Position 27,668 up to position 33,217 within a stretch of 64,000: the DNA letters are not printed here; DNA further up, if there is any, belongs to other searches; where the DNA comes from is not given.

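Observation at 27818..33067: A 12-TM nucleotide cyclase carries an internal PAS/PAC sensor and a single catalytic domain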

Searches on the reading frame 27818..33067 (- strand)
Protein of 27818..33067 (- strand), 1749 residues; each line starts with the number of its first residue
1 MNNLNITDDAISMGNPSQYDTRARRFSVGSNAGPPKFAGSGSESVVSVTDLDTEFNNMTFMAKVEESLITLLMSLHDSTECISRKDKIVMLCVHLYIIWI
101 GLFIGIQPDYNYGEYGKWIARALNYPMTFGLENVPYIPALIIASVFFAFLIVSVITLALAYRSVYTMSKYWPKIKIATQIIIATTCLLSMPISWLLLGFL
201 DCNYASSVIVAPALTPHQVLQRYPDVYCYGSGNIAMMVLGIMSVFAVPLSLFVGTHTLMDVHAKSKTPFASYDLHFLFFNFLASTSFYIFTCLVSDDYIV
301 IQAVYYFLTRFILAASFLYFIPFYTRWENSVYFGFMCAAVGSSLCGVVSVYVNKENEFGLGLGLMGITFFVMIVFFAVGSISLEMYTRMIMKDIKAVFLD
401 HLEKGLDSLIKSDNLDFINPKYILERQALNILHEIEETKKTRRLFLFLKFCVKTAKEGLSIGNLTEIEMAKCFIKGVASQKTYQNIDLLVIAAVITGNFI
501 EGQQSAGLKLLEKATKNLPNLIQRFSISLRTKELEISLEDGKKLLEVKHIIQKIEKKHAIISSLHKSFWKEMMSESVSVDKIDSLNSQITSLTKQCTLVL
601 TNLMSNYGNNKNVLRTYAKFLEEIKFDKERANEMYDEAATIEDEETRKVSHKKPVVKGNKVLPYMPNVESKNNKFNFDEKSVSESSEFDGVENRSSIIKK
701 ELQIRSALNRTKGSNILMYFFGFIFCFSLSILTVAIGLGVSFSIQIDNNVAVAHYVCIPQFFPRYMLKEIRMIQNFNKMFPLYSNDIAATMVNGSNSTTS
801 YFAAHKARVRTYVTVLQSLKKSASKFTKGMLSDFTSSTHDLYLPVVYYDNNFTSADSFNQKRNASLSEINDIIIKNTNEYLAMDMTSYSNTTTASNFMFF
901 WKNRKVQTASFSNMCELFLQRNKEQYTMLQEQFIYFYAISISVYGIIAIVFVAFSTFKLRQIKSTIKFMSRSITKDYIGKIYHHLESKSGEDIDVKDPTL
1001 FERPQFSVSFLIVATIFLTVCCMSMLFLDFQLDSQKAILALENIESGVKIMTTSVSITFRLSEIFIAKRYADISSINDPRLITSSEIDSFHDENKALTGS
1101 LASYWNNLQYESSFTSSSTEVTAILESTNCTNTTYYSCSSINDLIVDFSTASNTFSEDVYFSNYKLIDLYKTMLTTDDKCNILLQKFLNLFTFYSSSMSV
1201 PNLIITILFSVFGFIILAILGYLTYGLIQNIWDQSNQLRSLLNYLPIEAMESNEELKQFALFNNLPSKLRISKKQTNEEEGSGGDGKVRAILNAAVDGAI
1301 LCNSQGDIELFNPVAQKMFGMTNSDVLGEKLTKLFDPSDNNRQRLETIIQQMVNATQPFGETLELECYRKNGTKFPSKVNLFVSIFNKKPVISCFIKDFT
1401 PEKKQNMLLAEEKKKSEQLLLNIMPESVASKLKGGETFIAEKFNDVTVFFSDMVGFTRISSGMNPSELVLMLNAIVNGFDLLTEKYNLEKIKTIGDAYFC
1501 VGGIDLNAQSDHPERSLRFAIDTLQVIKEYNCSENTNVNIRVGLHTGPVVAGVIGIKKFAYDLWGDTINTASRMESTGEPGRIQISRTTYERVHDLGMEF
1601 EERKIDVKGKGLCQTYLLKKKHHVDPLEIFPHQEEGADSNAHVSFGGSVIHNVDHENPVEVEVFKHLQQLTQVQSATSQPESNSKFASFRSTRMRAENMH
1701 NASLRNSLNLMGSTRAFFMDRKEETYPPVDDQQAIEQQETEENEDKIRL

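Call 3: search_protein_families(library=pfam, proteins=[window:27818-33067:-], max_evalue=1)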
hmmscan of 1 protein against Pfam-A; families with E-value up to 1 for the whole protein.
window:27818-33067:- (1749 aa): 8 families
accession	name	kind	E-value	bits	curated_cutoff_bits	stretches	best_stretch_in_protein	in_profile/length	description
PF00211.25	Guanylate_cyc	-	2.8e-56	190.4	21.9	1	1440-1619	3-182/183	Adenylate and Guanylate cyclase catalytic domain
PF25474.1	TPR_TmcB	-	8.3e-21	74.6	27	1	543-647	20-124/125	TmcB, TPR repeats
PF13426.13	PAS_9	-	3.4e-16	59.8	27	1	1297-1400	2-102/103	PAS domain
PF00989.32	PAS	-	2e-09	37.9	22.6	1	1287-1398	2-112/113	PAS fold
PF08448.16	PAS_4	-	0.00022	21.9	23.1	1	1292-1363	1-70/110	PAS fold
PF13188.13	PAS_8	-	0.00072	19.8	21.8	1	1288-1343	3-55/65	PAS domain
PF07654.21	C1-set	-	0.044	14.6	21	0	1655-1698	26-70/86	Immunoglobulin C1-set domain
PF21370.4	PAS_GdpP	-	0.15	12.9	27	1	1298-1336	15-51/90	Cyclic-di-AMP phosphodiesterase GdpP-like, PAS domain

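Call 4: search_protein_families(library=ncbifam, proteins=[window:27818-33067:-], max_evalue=0.1)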
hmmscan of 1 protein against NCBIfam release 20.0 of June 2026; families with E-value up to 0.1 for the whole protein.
window:27818-33067:- (1749 aa): 10 families
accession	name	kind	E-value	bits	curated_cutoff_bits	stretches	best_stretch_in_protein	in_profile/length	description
TIGR00229.1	sensory_box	domain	2.4e-11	43.9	22.9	1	1289-1405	8-122/126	PAS domain S-box protein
NF041777.1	sens_FixL_Rhizob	equivalog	3.4e-07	29.3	850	1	1272-1411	109-248/485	sensor protein FixL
NF045911.1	TCSHisKinNblS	equivalog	3.4e-07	29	1000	1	1259-1357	240-335/621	two-component system sensor histidine kinase NblS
NF033092.0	HK_WalK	equivalog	5.2e-07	28.6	725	1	1243-1343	219-315/594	cell wall metabolism sensor histidine kinase WalK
NF008468.0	PRK11360.1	equivalog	1.2e-05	23.9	646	1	1289-1349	271-331/616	two-component system sensor histidine kinase AtoS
NF046044.1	PnpS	equivalog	0.00013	21.2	400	1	1252-1367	25-131/390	two-component system histidine kinase PnpS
TIGR03903.1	TOMM_kin_cyc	equivalog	0.0002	19.3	705.75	1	1513-1613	358-455/1267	TOMM system kinase/cyclase fusion protein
NF052573.1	HisKinEspAMyxo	equivalog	0.00021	19.5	1400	1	1291-1374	259-338/755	serine histidine kinase EspA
TIGR02966.1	phoR_proteo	equivalog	0.00074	18.6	334.2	1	1287-1363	7-83/333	phosphate regulon sensor histidine kinase PhoR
NF008467.0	PRK11359.1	equivalog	0.00079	17.5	857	1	1290-1381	16-107/800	oxygen-sensing cyclic-di-GMP phosphodiesterase DosP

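Call 5: find_homologous_proteins(query=window:27818-33067:-, max_evalue=0.00001)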
Query window:27818-33067:- (1749 aa): 11 proteins with E <= 0.00001 among 6320 candidates.
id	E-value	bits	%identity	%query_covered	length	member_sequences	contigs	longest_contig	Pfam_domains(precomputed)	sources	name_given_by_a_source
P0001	0.0e+0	3921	100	100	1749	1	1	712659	PF13426.14,PF00211.26,PF00989.32,PF25474.2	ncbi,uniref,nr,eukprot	ncbi:predicted protein [Naegleria gruberi]|uniref:Predicted protein n=1 Tax=Naegleria gruberi TaxID=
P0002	0.0e+0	1893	55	88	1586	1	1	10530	PF13426.14,PF00211.26,PF00989.32,PF25474.2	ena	-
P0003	0.0e+0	1102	37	90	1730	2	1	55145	PF13426.14,PF00211.26,PF00989.32,PF25474.2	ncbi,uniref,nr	ncbi:hypothetical protein C9374_013727 [Naegleria lovaniensis]|uniref:Adenylate and Guanylate cyclas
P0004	2.0e-280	952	48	28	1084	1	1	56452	-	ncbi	ncbi:predicted protein, partial [Naegleria gruberi]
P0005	1.8e-53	200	51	12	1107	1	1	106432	PF07495.20,PF23748.2,PF07494.18,PF26368.1,PF16819.12,PF00211.26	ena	-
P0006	8.4e-22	95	35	13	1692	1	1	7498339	PF00211.26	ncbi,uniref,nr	ncbi:hypothetical protein VaNZ11_011655 [Volvox africanus]|uniref:Guanylate cyclase domain-containin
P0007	3.8e-10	56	30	11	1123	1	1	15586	PF17874.8,PF13424.13,PF00211.26,PF07719.24,PF13191.13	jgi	jgi:class 3 adenylate cyclase/tetratricopeptide (TPR) repeat protein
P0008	5.7e-10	55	31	12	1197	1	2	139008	PF13240.12,PF12773.14,PF13401.13,PF00211.26,PF13248.12,PF13191.13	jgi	jgi:class 3 adenylate cyclase/tetratricopeptide (TPR) repeat protein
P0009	2.7e-9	53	31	10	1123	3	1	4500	PF17874.8,PF13424.13,PF00211.26,PF13191.13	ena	-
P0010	7.5e-9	52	27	11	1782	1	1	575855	PF13426.14,PF13188.14,PF13185.13,PF24820.2,PF00512.32,PF00072.31,PF01627.29,PF17152.11,PF13596.13,PF00672.31,PF08447.19,PF01590.33,PF08448.17,PF02518.32,PF00989.32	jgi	jgi:PAS domain S-box-containing protein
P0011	3.7e-6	43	30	9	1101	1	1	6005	PF13240.12,PF12773.14,PF00211.26,PF13248.12,PF13191.13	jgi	jgi:class 3 adenylate cyclase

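Call 18: search_protein_families(library=pfam, proteins=[P0002, P0003, P0004, P0005, P0006], max_evalue=0.001)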
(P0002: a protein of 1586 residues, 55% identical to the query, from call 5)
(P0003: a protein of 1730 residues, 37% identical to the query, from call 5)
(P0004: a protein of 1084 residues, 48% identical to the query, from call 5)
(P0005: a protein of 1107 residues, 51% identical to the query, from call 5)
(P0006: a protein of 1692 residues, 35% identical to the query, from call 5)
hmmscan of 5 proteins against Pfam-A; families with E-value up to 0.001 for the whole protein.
P0002 (1586 aa): 5 families
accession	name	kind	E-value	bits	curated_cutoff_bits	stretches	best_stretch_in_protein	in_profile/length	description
PF00211.25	Guanylate_cyc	-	6.6e-35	120.8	21.9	1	1461-1582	3-124/183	Adenylate and Guanylate cyclase catalytic domain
PF25474.1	TPR_TmcB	-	1.6e-18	67.2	27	1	557-659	22-124/125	TmcB, TPR repeats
PF13426.13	PAS_9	-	4.2e-14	53.1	27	1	1318-1421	2-102/103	PAS domain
PF00989.32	PAS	-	3.9e-08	33.7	22.6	1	1309-1382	3-74/113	PAS fold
PF13188.13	PAS_8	-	0.00063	20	21.8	0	1308-1365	2-56/65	PAS domain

P0003 (1730 aa): 4 families
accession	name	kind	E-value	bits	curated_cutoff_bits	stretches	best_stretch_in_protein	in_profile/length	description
PF00211.25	Guanylate_cyc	-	1.7e-52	178.1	21.9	1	1499-1686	3-181/183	Adenylate and Guanylate cyclase catalytic domain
PF25474.1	TPR_TmcB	-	3.8e-18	66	27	1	556-657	21-122/125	TmcB, TPR repeats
PF13426.13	PAS_9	-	3.5e-14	53.4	27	1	1353-1459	2-102/103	PAS domain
PF00989.32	PAS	-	5.2e-09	36.6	22.6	1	1343-1458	2-113/113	PAS fold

P0004 (1084 aa): 0 families

P0005 (1107 aa): 6 families
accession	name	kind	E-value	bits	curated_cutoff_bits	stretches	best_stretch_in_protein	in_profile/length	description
PF07494.17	Reg_prop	-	4.6e-82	259.7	20.4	12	288-311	1-24/24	Two component regulator propeller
PF00211.25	Guanylate_cyc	-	3.5e-65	219.4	21.9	1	915-1095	3-182/183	Adenylate and Guanylate cyclase catalytic domain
PF07495.19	Y_Y_Y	-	1.2e-13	51.2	26.6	1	730-789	4-62/65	Y_Y_Y domain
PF23748.1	Beta-prop_LRRK2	-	1.9e-11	44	26.9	0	457-480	273-296/359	LRRK2 beta propeller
PF16819.11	DUF5074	-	1.6e-06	27.9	27.2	0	391-478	113-202/353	Domain of unknown function (DUF5074)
PF23409.1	Beta-prop_EML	-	0.00045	20.2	88.2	0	248-353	155-261/267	Echinoderm microtubule-associated protein first beta-propeller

P0006 (1692 aa): 1 family
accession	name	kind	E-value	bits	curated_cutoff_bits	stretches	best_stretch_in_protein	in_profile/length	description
PF00211.25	Guanylate_cyc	-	1.1e-53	182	21.9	1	1352-1542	4-180/183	Adenylate and Guanylate cyclase catalytic domain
